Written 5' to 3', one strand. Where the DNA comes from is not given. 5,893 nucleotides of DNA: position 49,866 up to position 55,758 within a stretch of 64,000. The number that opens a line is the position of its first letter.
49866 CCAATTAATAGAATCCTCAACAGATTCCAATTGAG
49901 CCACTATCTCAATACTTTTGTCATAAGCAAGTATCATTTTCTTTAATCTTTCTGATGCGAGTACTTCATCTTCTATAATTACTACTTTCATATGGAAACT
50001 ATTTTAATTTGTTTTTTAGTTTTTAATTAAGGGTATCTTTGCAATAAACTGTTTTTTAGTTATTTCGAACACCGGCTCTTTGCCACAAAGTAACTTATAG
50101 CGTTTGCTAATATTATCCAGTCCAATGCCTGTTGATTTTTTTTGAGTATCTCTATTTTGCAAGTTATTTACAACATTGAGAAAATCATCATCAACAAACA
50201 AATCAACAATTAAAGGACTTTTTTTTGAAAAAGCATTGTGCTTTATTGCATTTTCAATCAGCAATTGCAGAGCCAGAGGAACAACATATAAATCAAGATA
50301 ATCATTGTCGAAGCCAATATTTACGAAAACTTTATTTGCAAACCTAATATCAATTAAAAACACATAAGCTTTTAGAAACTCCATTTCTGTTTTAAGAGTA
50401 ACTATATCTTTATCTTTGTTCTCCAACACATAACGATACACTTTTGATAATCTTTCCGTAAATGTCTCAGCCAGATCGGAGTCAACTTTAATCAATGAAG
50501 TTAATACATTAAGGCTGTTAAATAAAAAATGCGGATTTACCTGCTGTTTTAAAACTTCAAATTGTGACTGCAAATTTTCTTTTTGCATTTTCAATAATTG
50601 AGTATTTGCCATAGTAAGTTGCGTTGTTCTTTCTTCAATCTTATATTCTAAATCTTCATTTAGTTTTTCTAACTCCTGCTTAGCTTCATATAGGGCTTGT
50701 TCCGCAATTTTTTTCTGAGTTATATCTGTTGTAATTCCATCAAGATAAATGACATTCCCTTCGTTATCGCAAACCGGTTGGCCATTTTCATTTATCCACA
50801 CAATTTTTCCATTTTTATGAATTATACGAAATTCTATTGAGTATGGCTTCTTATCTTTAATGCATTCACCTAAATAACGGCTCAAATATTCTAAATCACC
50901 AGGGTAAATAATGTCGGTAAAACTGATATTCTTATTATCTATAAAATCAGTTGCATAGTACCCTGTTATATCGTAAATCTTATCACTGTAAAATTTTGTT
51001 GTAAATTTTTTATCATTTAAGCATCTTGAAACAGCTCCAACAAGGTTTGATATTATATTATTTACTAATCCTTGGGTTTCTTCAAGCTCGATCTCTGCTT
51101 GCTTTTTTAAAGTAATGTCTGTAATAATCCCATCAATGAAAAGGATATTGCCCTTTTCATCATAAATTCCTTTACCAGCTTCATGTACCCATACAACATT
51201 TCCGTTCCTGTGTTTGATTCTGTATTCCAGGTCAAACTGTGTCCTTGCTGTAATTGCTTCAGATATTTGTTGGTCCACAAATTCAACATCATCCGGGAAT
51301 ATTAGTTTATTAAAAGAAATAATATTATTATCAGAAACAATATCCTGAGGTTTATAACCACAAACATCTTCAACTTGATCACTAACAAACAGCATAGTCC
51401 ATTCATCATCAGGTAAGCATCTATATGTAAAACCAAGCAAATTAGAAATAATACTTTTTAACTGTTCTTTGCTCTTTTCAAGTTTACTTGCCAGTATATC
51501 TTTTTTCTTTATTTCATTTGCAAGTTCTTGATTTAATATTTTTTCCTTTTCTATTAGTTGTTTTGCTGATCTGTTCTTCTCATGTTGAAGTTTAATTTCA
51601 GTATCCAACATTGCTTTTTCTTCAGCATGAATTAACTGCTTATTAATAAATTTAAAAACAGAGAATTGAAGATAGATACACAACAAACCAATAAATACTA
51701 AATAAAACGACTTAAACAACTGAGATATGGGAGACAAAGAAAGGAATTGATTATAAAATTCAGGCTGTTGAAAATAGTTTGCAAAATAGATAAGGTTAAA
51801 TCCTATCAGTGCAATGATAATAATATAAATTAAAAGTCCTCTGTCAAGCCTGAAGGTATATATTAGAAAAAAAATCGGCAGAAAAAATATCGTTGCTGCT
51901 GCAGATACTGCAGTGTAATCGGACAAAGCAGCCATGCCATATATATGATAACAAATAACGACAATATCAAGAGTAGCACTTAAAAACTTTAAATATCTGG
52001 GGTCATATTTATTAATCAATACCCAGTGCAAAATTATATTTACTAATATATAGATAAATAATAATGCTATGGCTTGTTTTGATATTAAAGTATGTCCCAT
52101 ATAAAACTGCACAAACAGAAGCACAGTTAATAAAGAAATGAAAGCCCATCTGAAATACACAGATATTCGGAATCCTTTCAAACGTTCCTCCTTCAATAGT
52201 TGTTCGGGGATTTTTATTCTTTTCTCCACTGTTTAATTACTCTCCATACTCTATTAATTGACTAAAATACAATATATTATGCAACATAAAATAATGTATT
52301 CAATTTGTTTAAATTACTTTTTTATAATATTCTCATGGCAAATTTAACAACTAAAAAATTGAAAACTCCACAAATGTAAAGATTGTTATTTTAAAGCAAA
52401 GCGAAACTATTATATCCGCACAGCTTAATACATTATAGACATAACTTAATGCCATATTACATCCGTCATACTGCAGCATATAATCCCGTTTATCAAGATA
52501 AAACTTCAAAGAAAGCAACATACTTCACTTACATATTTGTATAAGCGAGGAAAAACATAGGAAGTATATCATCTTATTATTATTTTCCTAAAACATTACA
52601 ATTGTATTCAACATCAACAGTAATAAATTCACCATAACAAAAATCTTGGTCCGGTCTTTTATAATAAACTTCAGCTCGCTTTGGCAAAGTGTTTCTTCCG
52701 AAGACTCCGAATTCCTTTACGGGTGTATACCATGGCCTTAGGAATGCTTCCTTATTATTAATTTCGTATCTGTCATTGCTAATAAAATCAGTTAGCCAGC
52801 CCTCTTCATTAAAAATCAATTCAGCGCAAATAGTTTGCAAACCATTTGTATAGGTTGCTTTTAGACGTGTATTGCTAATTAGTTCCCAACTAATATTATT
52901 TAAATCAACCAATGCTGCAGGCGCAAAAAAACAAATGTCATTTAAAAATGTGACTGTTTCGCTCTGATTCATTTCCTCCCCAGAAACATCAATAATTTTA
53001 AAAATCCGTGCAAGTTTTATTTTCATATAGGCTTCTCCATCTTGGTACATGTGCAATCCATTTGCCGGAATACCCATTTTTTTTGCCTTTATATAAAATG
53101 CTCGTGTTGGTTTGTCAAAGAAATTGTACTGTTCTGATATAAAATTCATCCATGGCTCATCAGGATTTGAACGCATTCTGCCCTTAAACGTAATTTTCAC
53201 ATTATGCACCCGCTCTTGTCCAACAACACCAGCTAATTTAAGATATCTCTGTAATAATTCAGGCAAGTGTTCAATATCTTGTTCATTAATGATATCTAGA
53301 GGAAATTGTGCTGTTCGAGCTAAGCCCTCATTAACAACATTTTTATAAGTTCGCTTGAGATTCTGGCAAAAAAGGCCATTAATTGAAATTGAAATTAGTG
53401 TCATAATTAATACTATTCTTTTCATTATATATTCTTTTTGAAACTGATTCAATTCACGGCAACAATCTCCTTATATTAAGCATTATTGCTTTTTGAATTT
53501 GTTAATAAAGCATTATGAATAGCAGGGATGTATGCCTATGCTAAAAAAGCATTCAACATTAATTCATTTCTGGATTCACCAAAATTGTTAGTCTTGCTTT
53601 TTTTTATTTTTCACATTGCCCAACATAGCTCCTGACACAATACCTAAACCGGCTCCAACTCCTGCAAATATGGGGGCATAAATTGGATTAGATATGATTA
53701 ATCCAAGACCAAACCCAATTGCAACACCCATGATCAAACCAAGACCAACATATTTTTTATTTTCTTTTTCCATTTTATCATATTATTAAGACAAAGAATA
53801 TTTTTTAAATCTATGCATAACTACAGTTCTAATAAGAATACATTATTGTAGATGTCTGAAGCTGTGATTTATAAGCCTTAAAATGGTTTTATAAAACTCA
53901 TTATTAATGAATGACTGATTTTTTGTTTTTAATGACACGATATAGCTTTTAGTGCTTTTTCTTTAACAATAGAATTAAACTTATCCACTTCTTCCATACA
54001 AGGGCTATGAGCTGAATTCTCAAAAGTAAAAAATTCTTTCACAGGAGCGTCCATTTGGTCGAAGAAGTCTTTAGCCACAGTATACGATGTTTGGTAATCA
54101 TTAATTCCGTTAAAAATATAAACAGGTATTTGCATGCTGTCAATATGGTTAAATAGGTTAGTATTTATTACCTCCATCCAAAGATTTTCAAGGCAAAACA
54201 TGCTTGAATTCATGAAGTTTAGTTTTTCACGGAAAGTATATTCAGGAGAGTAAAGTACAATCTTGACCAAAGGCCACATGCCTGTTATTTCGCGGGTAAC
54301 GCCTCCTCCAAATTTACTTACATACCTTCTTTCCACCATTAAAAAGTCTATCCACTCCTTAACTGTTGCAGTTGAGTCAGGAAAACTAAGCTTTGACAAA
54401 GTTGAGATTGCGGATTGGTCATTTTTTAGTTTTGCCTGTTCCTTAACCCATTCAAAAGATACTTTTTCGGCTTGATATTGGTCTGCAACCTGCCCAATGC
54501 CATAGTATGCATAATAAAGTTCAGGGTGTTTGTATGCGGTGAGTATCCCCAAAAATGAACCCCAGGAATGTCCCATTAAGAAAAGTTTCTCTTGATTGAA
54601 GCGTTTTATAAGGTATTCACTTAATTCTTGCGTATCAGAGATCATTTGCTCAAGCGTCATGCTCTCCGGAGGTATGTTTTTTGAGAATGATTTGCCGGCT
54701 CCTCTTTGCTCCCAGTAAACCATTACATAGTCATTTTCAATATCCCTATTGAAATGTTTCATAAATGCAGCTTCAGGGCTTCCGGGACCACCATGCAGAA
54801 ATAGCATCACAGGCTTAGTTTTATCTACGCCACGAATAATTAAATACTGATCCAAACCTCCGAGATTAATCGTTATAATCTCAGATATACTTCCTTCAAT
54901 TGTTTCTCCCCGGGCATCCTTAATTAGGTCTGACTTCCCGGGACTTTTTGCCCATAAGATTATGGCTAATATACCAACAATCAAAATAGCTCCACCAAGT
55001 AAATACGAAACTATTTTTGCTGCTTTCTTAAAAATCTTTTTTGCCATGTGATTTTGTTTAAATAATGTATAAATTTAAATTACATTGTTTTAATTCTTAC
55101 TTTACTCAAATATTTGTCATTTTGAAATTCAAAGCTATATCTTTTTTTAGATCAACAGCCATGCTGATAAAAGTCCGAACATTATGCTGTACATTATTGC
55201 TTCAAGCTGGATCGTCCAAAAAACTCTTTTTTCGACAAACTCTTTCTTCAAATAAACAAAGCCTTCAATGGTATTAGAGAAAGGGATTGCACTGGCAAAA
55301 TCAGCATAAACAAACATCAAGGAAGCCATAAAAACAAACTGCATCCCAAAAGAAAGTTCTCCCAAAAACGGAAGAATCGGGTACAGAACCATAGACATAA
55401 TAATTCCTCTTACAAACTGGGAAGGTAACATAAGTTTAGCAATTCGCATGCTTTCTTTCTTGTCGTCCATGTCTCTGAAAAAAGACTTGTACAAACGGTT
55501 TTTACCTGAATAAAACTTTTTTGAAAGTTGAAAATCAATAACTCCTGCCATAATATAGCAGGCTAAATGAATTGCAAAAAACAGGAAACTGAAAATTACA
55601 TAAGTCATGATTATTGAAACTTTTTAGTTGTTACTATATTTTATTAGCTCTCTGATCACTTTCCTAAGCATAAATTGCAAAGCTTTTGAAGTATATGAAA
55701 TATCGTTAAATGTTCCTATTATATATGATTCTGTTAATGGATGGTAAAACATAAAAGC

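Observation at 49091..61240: Identical composite promoter architecture at three units flanking a LytS/LytTR system: candidate LytTR regulon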

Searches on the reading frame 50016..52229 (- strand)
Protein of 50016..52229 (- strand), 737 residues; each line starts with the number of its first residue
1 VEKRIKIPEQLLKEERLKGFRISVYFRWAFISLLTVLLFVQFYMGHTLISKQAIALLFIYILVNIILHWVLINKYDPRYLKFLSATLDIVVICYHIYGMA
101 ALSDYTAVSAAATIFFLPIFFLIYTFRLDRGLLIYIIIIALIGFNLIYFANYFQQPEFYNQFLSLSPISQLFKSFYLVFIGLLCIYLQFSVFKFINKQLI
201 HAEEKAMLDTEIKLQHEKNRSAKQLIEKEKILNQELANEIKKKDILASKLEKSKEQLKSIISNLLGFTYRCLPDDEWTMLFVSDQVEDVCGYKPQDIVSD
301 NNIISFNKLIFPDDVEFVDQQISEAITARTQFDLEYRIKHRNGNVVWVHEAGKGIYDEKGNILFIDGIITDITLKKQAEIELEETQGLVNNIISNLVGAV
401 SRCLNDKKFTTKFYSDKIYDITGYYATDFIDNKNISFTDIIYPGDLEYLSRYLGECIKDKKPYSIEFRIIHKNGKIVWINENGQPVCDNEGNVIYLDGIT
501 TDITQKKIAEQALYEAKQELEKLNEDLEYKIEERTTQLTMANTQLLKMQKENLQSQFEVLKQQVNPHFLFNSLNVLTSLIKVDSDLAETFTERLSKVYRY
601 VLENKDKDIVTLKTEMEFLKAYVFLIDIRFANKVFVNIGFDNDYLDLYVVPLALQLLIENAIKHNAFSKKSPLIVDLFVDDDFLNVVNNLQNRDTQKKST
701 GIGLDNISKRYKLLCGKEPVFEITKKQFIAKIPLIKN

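Call 9: search_protein_families(library=pfam, proteins=[window:50016-52229:-])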
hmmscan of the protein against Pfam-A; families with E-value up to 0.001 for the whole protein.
window:50016-52229:- (737 aa): 6 families
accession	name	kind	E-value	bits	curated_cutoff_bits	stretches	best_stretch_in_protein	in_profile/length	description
PF08447.18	PAS_3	-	2.6e-42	143.4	25.6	2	413-499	3-88/89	PAS fold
PF06580.19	His_kinase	-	2.7e-23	82.5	25.2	1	556-633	2-80/81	Histidine kinase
PF13426.13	PAS_9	-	4.8e-15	56.1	27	2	278-373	12-102/103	PAS domain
PF14598.12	PAS_11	-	5.9e-09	36.3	25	0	304-352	35-83/109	PAS domain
PF00989.32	PAS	-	7.1e-07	29.7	22.6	1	278-372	22-113/113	PAS fold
PF08448.16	PAS_4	-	0.00087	19.9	23.1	0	444-507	47-109/110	PAS fold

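Call 49: search_protein_families(library=ncbifam, proteins=[window:50016-52229:-], max_evalue=0.01)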
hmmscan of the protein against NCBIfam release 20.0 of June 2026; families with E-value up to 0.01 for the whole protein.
window:50016-52229:- (737 aa): 13 families
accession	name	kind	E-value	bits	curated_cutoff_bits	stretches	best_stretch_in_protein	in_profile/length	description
TIGR00229.1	sensory_box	domain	1.1e-27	96.7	22.9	2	271-382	19-126/126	PAS domain S-box protein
NF053781.1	cdiGMPphdstlr2612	equivalog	1.7e-26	92.2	1600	1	231-527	432-724/1268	Tlr1612 family c-di-GMP phosphodiesterase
NF052573.1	HisKinEspAMyxo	equivalog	1.5e-20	72.9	1400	2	282-392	155-263/755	serine histidine kinase EspA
NF007298.0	PRK09776.1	equivalog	3.9e-20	71.4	1135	2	436-520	474-557/1111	diguanylate cyclase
NF041777.1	sens_FixL_Rhizob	equivalog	3.4e-18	65.6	850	2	280-431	19-165/485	sensor protein FixL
NF052652.1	YtvA_fam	equivalog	1.5e-11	44.3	250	2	419-539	33-149/243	YtvA family blue-light photoreceptor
NF010076.0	PRK13557.1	subfamily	2.5e-11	42.7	631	2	419-518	63-159/540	histidine kinase famiy protein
NF010077.0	PRK13559.1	subfamily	5.7e-07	28.7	361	0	419-517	76-171/364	hypothetical protein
NF052574.1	HisKinEspCMyxo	equivalog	4.4e-06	25.1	1200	0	272-379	303-405/785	serine histidine kinase EspC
TIGR02938.1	nifL_nitrog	equivalog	5.9e-05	21.8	242.45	0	404-521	19-133/494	nitrogen fixation negative regulator NifL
NF041831.1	NO_HK_NahK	exception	0.00041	18.4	1500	1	369-554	303-475/854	hybrid sensor histidine kinase/response regulator NahK/ErcS'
NF053512.1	nitric_RR_NosR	exception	0.0016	17.5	400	1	507-559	125-176/422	response regulator c-di-GMP phosphodiesterase, NosR family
NF008467.0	PRK11359.1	equivalog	0.0021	16.1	857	0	285-378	164-254/800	oxygen-sensing cyclic-di-GMP phosphodiesterase DosP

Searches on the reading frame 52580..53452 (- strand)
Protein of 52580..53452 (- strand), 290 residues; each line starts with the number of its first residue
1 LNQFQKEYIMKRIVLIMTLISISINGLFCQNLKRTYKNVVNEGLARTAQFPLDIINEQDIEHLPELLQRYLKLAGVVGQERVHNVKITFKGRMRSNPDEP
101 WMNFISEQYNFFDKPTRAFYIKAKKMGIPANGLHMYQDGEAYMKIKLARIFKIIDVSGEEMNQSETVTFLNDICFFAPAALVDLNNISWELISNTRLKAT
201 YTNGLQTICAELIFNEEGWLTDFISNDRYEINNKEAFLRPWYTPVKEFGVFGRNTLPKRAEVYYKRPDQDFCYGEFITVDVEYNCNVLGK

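Call 9: search_protein_families(library=pfam, proteins=[window:52580-53452:-])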
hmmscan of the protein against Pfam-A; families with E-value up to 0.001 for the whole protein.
window:52580-53452:- (290 aa): 2 families
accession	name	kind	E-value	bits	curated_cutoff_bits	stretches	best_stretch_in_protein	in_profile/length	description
PF20181.5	DUF6544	-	3.9e-67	226.2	25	1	54-276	2-221/221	Family of unknown function (DUF6544)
PF21900.3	DUF6920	-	3.1e-42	145.1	27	1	61-281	1-220/222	Family of unknown function (DUF6920)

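Call 49: search_protein_families(library=ncbifam, proteins=[window:52580-53452:-], max_evalue=0.01)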
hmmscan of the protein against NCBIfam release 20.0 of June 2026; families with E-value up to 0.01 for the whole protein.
window:52580-53452:- (290 aa): 0 families

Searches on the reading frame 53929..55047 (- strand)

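Call 9: search_protein_families(library=pfam, proteins=[window:53929-55047:-])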
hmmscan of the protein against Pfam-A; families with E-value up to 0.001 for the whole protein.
window:53929-55047:- (372 aa): 3 families
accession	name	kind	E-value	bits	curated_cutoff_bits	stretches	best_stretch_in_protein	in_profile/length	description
PF12146.15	Hydrolase_4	-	4.7e-15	56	27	1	77-176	3-99/239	Serine aminopeptidase, S33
PF00561.26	Abhydrolase_1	-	9e-11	42.3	25.8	1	79-234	1-152/245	alpha/beta hydrolase fold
PF00326.27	Peptidase_S9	-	4.3e-05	23.5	22.6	1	104-222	12-137/213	Prolyl oligopeptidase family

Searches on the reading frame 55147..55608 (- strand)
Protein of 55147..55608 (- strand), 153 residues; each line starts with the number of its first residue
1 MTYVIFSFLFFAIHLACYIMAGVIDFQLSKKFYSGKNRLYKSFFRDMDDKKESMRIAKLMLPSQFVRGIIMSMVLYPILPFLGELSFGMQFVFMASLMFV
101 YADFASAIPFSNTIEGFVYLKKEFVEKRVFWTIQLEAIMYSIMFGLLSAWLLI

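Call 9: search_protein_families(library=pfam, proteins=[window:55147-55608:-])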
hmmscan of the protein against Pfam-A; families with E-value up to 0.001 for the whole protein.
window:55147-55608:- (153 aa): 0 families

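Call 35: search_protein_families(library=pfam, proteins=[window:55147-55608:-], max_evalue=0.1)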
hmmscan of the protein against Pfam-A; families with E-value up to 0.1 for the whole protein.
window:55147-55608:- (153 aa): 0 families

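Call 49: search_protein_families(library=ncbifam, proteins=[window:55147-55608:-], max_evalue=0.01)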
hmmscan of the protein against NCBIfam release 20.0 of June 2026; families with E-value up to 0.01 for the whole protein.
window:55147-55608:- (153 aa): 0 families
